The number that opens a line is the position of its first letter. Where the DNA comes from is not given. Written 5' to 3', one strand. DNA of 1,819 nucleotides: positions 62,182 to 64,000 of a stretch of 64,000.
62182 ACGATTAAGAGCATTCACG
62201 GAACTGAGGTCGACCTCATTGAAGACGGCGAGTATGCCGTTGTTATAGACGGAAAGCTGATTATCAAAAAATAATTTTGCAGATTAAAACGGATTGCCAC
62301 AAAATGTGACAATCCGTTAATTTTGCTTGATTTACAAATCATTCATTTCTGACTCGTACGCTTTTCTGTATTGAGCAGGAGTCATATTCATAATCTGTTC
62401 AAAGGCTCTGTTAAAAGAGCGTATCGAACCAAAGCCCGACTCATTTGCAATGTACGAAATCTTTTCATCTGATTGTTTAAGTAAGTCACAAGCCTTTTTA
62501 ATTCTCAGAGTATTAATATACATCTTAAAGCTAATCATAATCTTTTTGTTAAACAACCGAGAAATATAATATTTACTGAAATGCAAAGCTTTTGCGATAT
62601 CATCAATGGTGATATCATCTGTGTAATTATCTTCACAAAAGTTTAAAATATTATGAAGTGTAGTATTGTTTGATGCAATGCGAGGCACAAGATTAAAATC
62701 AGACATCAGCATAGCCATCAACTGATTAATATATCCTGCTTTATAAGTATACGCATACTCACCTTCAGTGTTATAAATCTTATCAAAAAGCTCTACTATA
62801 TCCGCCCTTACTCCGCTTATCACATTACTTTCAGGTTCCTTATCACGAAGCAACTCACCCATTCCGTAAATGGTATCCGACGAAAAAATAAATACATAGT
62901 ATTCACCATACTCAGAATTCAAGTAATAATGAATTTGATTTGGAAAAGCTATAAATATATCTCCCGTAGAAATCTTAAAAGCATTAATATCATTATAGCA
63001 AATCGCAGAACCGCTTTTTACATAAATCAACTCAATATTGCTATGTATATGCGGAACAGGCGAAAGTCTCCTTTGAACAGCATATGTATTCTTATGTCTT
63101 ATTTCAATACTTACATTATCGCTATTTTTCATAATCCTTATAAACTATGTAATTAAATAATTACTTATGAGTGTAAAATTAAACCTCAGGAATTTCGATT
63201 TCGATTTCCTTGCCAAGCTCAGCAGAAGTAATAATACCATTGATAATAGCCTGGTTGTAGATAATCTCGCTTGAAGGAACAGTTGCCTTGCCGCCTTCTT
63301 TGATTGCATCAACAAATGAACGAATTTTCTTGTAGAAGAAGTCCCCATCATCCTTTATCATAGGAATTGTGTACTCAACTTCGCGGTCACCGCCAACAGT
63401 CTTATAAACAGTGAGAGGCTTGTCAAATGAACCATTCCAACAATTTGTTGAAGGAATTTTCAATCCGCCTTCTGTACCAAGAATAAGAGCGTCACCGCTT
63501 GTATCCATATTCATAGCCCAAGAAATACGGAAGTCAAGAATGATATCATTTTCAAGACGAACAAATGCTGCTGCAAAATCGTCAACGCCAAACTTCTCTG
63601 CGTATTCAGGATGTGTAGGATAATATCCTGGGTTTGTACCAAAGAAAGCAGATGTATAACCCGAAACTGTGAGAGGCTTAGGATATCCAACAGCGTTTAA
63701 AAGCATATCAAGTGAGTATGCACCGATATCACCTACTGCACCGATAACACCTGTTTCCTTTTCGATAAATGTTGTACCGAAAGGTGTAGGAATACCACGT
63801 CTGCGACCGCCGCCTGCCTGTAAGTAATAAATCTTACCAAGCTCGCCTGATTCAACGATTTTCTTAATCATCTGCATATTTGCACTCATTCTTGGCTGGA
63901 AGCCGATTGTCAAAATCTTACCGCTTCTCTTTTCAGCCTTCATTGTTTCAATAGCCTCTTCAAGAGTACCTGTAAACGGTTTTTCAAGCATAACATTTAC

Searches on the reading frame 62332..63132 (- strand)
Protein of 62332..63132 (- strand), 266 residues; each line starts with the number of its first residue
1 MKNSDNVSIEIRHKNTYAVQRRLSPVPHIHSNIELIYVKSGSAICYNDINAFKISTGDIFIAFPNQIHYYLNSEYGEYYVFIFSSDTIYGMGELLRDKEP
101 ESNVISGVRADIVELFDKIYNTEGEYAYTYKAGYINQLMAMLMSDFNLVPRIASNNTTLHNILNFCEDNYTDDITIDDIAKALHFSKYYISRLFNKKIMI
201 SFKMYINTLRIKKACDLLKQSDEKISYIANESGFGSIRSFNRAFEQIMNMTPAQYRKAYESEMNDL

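Call 49: search_protein_families(library=pfam, proteins=[window:62332-63132:-], max_evalue=0.0001)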
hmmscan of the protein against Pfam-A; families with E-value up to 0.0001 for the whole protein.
window:62332-63132:- (266 aa): 4 families
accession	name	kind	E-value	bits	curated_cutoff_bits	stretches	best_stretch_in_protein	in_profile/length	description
PF12833.13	HTH_18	-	6e-21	75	33.6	1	179-257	1-79/80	Helix-turn-helix domain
PF00165.29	HTH_AraC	-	7.7e-17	61.4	26.6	2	218-257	1-42/42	Bacterial regulatory helix-turn-helix proteins, AraC family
PF02311.25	AraC_binding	-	9.4e-07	29.1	21.1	1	27-80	18-71/135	AraC-like ligand binding domain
PF07883.17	Cupin_2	-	1.2e-06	28.5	27.2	1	25-73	11-59/70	Cupin domain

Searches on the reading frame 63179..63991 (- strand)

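Call 49: search_protein_families(library=pfam, proteins=[window:63179-63991:-], max_evalue=0.0001)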
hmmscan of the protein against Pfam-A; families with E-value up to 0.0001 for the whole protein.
window:63179-63991:- (270 aa): 2 families
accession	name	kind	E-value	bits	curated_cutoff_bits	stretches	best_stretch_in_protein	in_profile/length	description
PF22725.1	GFO_IDH_MocA_C3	-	2.9e-16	60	27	1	40-177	2-123/124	GFO/IDH/MocA C-terminal domain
PF02894.22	GFO_IDH_MocA_C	-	8.3e-09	36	22.9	1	43-264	1-217/218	Oxidoreductase family, C-terminal alpha/beta domain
